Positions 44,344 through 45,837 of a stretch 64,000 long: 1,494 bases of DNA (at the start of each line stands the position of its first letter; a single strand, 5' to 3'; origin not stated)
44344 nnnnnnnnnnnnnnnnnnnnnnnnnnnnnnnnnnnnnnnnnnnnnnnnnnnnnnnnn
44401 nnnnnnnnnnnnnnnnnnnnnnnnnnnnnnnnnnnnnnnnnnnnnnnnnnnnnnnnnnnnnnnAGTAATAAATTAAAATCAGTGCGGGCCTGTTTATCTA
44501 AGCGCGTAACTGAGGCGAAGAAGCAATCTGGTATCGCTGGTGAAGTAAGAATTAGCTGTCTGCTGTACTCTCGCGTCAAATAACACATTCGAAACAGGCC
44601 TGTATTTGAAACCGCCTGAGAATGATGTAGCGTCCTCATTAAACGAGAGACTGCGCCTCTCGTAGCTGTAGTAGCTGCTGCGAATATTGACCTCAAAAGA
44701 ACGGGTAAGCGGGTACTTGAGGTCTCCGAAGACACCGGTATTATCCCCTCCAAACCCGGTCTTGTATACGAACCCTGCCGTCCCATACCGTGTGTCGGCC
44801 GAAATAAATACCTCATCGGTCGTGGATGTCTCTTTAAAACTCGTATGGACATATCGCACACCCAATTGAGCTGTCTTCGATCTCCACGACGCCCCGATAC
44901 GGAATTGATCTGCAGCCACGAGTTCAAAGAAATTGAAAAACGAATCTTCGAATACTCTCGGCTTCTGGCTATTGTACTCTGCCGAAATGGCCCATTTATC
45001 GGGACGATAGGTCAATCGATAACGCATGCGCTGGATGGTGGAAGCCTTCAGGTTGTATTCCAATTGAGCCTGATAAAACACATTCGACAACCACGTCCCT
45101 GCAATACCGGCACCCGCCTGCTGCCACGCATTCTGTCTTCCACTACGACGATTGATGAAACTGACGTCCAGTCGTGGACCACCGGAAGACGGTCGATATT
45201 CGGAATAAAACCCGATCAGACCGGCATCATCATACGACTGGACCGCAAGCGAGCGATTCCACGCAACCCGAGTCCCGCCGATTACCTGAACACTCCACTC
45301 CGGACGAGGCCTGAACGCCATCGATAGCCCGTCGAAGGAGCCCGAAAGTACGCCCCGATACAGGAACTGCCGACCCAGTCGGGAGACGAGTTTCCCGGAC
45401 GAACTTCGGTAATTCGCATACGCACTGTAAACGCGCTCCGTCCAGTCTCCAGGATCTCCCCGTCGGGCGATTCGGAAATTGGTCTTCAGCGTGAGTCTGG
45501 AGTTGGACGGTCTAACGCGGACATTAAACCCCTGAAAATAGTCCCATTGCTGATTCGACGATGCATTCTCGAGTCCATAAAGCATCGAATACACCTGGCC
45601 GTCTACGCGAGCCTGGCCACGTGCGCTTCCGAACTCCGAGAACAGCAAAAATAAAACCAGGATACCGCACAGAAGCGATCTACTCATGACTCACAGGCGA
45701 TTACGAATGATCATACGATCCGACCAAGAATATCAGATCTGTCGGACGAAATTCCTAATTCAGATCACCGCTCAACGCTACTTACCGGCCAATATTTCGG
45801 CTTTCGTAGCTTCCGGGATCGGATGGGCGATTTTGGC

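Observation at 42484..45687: Barrel / 12-heme / lipoprotein-cytochrome triad in the same gene order as Geobacter ombB-omaB-omcB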

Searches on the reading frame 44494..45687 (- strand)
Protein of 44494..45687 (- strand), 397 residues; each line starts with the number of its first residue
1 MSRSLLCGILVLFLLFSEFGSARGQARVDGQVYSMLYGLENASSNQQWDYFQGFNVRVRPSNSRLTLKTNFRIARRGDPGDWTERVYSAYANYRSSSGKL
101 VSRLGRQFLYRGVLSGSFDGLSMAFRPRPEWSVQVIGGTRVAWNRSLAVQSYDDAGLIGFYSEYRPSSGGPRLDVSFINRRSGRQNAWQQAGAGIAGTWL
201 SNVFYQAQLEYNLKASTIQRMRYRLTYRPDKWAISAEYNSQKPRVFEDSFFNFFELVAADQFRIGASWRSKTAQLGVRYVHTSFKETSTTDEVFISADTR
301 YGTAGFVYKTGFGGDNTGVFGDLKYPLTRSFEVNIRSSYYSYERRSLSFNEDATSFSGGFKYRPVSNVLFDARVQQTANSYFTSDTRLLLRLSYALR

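Call 5: search_protein_families(library=pfam, proteins=[window:44494-45687:-], max_evalue=0.01)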
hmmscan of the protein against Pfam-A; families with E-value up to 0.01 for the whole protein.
window:44494-45687:- (397 aa): 0 families

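Call 6: search_protein_families(library=ncbifam, proteins=[window:44494-45687:-], max_evalue=0.01)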
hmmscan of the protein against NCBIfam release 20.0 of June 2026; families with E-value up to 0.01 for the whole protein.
window:44494-45687:- (397 aa): 0 families

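Call 7: find_homologous_proteins(query=window:44494-45687:-, max_evalue=0.001)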
Query window:44494-45687:- (397 aa): 56 proteins with E <= 0.001 among 4751 candidates.
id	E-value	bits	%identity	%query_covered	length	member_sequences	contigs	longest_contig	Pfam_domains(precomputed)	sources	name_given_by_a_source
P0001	8.0e-262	886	100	100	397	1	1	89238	-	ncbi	-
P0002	8.5e-167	573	63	100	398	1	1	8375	-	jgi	jgi:hypothetical protein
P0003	7.3e-143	494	55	99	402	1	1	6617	-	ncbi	-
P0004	1.1e-135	471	52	99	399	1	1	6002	-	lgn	-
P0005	2.0e-130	453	53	98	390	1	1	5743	-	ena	-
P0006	1.4e-121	424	49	99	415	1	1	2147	-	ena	-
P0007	2.2e-121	424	52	95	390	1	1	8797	-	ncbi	-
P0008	8.0e-121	422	49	95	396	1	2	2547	-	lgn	-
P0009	1.2e-119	418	51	94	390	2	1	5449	-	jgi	-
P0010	7.1e-119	415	48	97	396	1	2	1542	-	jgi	jgi:hypothetical protein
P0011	1.2e-117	411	49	99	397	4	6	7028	PF13609.13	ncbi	-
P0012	1.2e-111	392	46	98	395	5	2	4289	-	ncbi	ncbi:MAG: hypothetical protein V3U73_08630 [bacterium]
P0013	1.0e-110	388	48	94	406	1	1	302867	-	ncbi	-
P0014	1.8e-108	381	45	99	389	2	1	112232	-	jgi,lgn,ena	-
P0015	3.1e-107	377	45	99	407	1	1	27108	-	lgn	-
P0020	5.6e-99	350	44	99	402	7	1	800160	-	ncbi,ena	-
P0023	1.3e-91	326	41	98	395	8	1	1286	PF13609.13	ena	-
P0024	2.1e-91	325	41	99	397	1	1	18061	PF13609.13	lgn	-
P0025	9.6e-91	323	40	95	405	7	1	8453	PF13609.13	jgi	jgi:hypothetical protein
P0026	2.2e-88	315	39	99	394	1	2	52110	PF13609.13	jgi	-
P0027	5.1e-88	314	39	97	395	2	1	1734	PF13609.13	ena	-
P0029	9.3e-87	310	38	100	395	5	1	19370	PF13609.13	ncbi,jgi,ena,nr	ncbi:MAG: hypothetical protein JW956_15125 [Calditrichaceae bacterium]|nr:hypothetical protein [Cald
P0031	2.0e-86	308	40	99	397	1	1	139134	PF13609.13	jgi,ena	-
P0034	1.7e-84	302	40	99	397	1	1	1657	PF13609.13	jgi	jgi:hypothetical protein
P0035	2.5e-84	302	39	95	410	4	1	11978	PF13609.13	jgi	-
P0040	5.1e-82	294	38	98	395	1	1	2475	PF13609.13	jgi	jgi:hypothetical protein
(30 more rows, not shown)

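Call 9: find_encoding_contigs(protein=P0020, flank=10000, max_places=2)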
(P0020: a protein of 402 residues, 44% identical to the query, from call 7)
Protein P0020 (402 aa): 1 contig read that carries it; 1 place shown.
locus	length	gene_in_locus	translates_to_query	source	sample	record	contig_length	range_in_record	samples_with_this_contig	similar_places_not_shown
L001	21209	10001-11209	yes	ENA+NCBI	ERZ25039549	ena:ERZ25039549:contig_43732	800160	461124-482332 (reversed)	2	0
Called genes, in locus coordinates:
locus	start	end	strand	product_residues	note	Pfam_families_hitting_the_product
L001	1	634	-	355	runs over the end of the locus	PF01548:DEDD_Tnp_IS110, PF02371:Transposase_20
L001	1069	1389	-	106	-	PF02371:Transposase_20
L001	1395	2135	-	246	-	PF01548:DEDD_Tnp_IS110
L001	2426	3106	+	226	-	-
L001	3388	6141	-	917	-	PF09699:Paired_CXXCH_1 (faint), PF14522:Cytochrome_C7 (faint), PF14537:Cytochrom_c3_2 (faint), PF22113:Mtrc-MtrF_II-IV_dom (weak), PF18962:Por_Secre_tail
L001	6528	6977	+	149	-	PF25471:TM_PetC (weak), PF00355:Rieske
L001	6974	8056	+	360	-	PF01292:Ni_hydr_CYTB (weak), PF00033:Cytochrome_B, PF14358:DUF4405 (weak), PF13631:Cytochrom_B_N_2, PF00032:Cytochrom_B_C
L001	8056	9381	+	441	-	PF13435:Cytochrome_C554 (faint), PF14522:Cytochrome_C7 (faint), PF09699:Paired_CXXCH_1 (faint), PF14537:Cytochrom_c3_2 (weak)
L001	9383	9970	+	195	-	PF22113:Mtrc-MtrF_II-IV_dom (weak), PF02085:Cytochrom_CIII (faint), PF14522:Cytochrome_C7 (faint), PF09699:Paired_CXXCH_1 (faint), PF13435:Cytochrome_C554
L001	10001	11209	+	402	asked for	-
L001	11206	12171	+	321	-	PF02085:Cytochrom_CIII (faint), PF14522:Cytochrome_C7 (weak), PF14537:Cytochrom_c3_2 (faint), PF22113:Mtrc-MtrF_II-IV_dom (faint), PF14522:Cytochrome_C7 (weak)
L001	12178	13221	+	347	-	PF14522:Cytochrome_C7 (faint), PF09698:GSu_C4xC__C2xCH (weak)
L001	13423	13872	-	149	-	PF13442:Cytochrome_CBB3 (weak), PF00034:Cytochrom_C (weak)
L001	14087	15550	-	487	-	PF16217:M64_N, PF09471:Peptidase_M64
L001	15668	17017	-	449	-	PF14559:TPR_19 (faint), PF13424:TPR_12, PF17874:TPR_MalT, PF13424:TPR_12, PF13374:TPR_10, PF13424:TPR_12, PF24885:TPR_NPHP3 (weak), PF13424:TPR_12, +8 more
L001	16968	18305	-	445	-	PF00069:Pkinase, PF07714:PK_Tyr_Ser-Thr, PF03109:ABC1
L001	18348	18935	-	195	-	PF07638:Sigma70_ECF, PF08281:Sigma70_r4_2, PF04545:Sigma70_r4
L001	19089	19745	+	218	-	-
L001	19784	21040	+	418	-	-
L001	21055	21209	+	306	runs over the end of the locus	-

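Call 11: find_encoding_contigs(protein=P0013, flank=10000, max_places=2)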
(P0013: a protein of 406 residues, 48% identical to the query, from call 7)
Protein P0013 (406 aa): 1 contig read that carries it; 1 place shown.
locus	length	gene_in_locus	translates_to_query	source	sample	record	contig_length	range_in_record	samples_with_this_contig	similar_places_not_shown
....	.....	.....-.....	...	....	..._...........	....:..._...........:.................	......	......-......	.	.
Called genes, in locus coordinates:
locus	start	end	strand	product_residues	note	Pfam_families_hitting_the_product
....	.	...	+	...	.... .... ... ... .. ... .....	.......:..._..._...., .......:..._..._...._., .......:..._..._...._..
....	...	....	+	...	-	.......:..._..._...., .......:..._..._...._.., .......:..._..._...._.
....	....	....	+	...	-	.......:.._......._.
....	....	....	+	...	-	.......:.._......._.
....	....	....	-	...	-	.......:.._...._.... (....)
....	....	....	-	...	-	-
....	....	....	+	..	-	-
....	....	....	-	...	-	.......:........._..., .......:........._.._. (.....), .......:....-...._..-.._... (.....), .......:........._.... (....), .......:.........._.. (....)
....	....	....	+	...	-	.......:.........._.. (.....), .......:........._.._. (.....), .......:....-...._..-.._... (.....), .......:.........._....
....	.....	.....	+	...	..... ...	-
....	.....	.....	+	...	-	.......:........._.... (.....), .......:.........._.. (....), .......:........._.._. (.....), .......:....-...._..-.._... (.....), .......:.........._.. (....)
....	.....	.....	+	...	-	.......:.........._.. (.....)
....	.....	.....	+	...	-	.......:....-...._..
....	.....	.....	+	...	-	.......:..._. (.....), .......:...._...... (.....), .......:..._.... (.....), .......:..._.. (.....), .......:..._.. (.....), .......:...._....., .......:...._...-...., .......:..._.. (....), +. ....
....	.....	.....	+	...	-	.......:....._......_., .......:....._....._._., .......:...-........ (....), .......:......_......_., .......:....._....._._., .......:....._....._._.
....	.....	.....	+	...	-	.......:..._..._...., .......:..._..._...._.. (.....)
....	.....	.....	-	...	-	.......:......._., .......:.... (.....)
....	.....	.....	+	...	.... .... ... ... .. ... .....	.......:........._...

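Call 12: find_encoding_contigs(protein=P0031, flank=10000, max_places=2)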
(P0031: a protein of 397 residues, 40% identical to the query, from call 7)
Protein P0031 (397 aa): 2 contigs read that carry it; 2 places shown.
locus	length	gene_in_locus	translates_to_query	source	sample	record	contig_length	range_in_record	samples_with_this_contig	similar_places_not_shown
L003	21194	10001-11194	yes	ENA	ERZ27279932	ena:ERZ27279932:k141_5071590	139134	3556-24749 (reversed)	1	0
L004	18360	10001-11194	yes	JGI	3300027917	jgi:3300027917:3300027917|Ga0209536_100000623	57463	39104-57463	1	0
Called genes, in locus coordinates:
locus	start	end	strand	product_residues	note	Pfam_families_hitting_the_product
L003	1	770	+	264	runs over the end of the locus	PF00072:Response_reg, PF01597:GCV_H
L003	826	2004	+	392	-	PF00072:Response_reg, PF01597:GCV_H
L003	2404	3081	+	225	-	PF01597:GCV_H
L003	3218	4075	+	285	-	PF13187:Fer4_9 (faint), PF12838:Fer4_7 (faint), PF12797:Fer4_2 (faint), PF13237:Fer4_10 (faint), PF12837:Fer4_6 (faint), PF13247:Fer4_11, PF00037:Fer4 (weak)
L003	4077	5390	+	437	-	PF03916:NrfD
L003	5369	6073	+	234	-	PF28260:DVU_0533 (faint), PF01597:GCV_H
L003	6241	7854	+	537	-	PF00672:HAMP, PF00512:HisKA, PF02518:HATPase_c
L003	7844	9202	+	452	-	PF00072:Response_reg, PF00158:Sigma54_activat, PF14532:Sigma54_activ_2, PF07728:AAA_5, PF25601:AAA_lid_14, PF02954:HTH_8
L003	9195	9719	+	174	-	PF07998:Peptidase_M54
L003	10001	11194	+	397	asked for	PF13609:Porin_4 (faint)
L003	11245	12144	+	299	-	PF02085:Cytochrom_CIII (faint), PF14537:Cytochrom_c3_2 (faint), PF22113:Mtrc-MtrF_II-IV_dom (faint), PF14522:Cytochrome_C7 (weak)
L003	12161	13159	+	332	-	PF14522:Cytochrome_C7 (faint)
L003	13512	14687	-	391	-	PF03372:Exo_endo_phos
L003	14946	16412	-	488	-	PF03150:CCP_MauG, PF18962:Por_Secre_tail (weak)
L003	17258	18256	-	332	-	PF01266:DAO (weak), PF01494:FAD_binding_3 (weak), PF13450:NAD_binding_8 (weak), PF13738:Pyr_redox_3 (faint)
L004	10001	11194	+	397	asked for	PF13609:Porin_4 (faint)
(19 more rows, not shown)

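Call 14: find_encoding_contigs(protein=P0001, flank=1000, max_places=2)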
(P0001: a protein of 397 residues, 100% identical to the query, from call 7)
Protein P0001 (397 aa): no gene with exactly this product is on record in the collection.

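Call 19: predict_structure(alignment_id=A1)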
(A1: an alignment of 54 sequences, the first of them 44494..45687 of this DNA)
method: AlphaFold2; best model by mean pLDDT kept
length: 397 residues; sequences in the alignment: 54
mean_pLDDT: 90.5   pTM: 0.79
mean pLDDT of the five models: 90.5, 89.4, 88.5, 88.5, 87.1
residues with pLDDT >= 90: 280; 70-90: 92; 50-70: 20; < 50: 5
segments of 3 or more residues with pLDDT < 50: 346-348
pLDDT, mean of each block of 10 residues (from residue 1): 80 70 72 90 82 93 92 82 92 96 97 96 97 98 92 97 96 98 96 97 97 97 97 98 88 88 98 97 86 96 95 87 95 92 55 85 95 88 83 87
secondary structure, 60 per line:
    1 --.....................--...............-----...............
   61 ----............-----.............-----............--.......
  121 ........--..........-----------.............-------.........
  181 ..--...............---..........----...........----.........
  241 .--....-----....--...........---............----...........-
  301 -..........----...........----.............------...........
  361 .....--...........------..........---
elements in order: H3-23 E26-40 E46-60 E65-76 E82-94 E100-111 E114-128 E131-140 H152-155 E156-164 E172-182 E185-199 E203-212 E217-227 E232-241 E244-247 E253-256 E259-269 E273-284 E289-299 E302-311 E316-326 E331-343 E350-365 E368-378 E385-394

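Call 24: find_related_loci(query=A1, collection=genome_contigs, flank=10000)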
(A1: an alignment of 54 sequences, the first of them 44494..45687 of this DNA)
Query A1 (397 aa) in genome_contigs; peptide patterns used: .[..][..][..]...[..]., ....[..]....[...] (x = any residue, [..] = any of these).
86 stretches matched a pattern; 63 encode a relative of the query (tblastn E <= 1e-3); 60 distinct loci.
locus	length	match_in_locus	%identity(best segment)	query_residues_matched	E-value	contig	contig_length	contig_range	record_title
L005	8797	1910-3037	52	21-396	8e-125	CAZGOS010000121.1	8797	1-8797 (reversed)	MAG TPA_asm: uncultured Rhodothermales bacterium isolate binchicken_co121_307 genome assembly, contig: NODE_6831_length_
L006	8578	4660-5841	49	1-395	1e-122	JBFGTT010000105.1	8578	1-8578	MAG: Rhodothermales bacterium isolate Mix_sand05.2021.03.G.12 k141_2841278_length_8578_cov_26.8567, whole genome shotgun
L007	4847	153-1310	46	10-396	9e-116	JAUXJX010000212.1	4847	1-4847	MAG: Bacteroidota bacterium isolate CSMAG_3093 CSMAG_3093_k127_3547990_length_4847_cov_87.0000, whole genome shotgun seq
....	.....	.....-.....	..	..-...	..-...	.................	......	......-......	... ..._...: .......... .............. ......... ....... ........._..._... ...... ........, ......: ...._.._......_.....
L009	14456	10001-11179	38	1-396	4e-93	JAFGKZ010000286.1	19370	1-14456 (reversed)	MAG: Calditrichaceae bacterium isolate Zod_Metabat.370 k87_14587303, whole genome shotgun sequence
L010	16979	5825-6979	42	9-394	5e-93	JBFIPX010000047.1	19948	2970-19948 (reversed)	MAG: Rhodothermales bacterium isolate Mix_sand12.2021.10.Z.66 k141_290178_length_19948_cov_14.6665, whole genome shotgun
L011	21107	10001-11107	40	25-394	8e-87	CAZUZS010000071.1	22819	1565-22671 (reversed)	MAG TPA_asm: uncultured Calditrichaceae bacterium isolate binchicken_co129_674 genome assembly, contig: NODE_6270_length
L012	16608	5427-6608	37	1-397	2e-85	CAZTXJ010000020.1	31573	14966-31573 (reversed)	MAG TPA_asm: uncultured Calditrichaceae bacterium isolate binchicken_co163_344 genome assembly, contig: NODE_1982_length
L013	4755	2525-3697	38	1-396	2e-84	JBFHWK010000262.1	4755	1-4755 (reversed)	MAG: Rhodothermales bacterium isolate Mix_sand09.2021.07.Z.24 k141_1530893_length_4755_cov_31.6333, whole genome shotgun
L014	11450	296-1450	37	1-394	1e-82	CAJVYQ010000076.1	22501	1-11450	MAG TPA_asm: uncultured Deferribacteres bacterium isolate DRR093004_bin.37_MetaBAT_v2.12.1_MAG genome assembly, contig:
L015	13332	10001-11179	37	1-397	3e-81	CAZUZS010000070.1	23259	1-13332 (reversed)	MAG TPA_asm: uncultured Calditrichaceae bacterium isolate binchicken_co129_674 genome assembly, contig: NODE_6065_length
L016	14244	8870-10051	35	1-397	5e-81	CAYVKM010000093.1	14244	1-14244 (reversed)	MAG TPA_asm: uncultured Calditrichaceae bacterium isolate SRP214966_co2_132 genome assembly, contig: NODE_6853_length_14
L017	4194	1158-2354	35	1-394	1e-79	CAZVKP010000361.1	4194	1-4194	MAG TPA_asm: uncultured Calditrichaceae bacterium isolate binchicken_co17_43 genome assembly, contig: NODE_37433_length_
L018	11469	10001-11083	38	34-397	5e-78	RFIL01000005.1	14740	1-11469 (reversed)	MAG: Calditrichaeota bacterium isolate J075 k99_3986, whole genome shotgun sequence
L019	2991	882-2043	39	9-395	6e-78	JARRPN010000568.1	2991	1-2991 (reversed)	MAG: Calditrichaceae bacterium isolate Spart_177_MAG scaffold_59046, whole genome shotgun sequence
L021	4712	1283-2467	35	7-396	7e-76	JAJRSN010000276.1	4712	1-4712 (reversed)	MAG: Calditrichota bacterium isolate Dive96_bin1.108 k141_2612428, whole genome shotgun sequence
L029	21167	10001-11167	34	2-397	3e-73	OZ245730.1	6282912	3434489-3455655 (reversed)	MAG: Calditrichia bacterium isolate b0d004ed-fac9-4c7c-be48-ce0904fd85ed genome assembly, chromosome: 1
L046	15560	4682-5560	27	104-396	1e-20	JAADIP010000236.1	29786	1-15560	MAG: Calditrichota bacterium isolate M_MetaBat.59 contig-127_1812, whole genome shotgun sequence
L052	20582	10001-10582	29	75-268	2e-13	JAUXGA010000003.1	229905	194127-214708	MAG: bacterium isolate CSMAG_2917 CSMAG_2917_k117_5131059_length_229905_cov_14.9988, whole genome shotgun sequence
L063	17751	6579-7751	23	3-393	3e-14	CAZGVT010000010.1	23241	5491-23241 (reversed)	MAG TPA_asm: uncultured Alphaproteobacteria bacterium isolate binchicken_co16_333 genome assembly, contig: NODE_3680_len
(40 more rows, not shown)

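Call 37: search_protein_representatives(alignment_id=A1)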
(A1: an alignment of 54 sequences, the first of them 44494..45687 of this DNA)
Query: 54 sequences, 397 profile positions. Proteins with E-value up to 0.001 (for the whole library): 595; up to 1e-10: 323; up to 1e-30: 103. The best 150 are listed.
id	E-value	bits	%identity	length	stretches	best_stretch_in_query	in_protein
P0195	4.4e-168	575.7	-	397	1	1-396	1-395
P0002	1.5e-162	557.5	-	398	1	7-395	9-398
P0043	4.2e-157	539.6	-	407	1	5-396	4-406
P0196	9.8e-149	512.0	-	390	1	9-395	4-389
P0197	2.3e-145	500.9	-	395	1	3-395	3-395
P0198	2.5e-140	484.3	-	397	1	3-395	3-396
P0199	9.9e-140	482.4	-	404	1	1-395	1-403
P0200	3.9e-139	480.4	-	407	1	7-395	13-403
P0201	5.3e-123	427.3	-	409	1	1-395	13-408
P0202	3.7e-122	424.5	-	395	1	4-395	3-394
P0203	2.7e-115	401.9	-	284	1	113-395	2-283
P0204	2.8e-114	398.6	-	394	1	12-395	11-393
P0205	1.6e-95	336.8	-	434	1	6-390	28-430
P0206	1.3e-89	317.3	-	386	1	9-396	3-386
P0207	8.4e-75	268.6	-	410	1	3-396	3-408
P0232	1.5e-43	165.6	-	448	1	6-394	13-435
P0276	5.1e-34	134.3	-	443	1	15-394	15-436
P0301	4.8e-30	121.2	-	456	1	14-396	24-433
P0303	7.6e-30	120.5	-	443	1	7-394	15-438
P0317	3.7e-28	115.0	-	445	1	8-390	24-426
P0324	8.7e-28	113.8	-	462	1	24-389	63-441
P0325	9.4e-28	113.6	-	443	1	7-372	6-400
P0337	4.9e-26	108.0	-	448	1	4-394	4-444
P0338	6.1e-26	107.7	-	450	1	21-390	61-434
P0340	9.1e-26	107.1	-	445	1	35-391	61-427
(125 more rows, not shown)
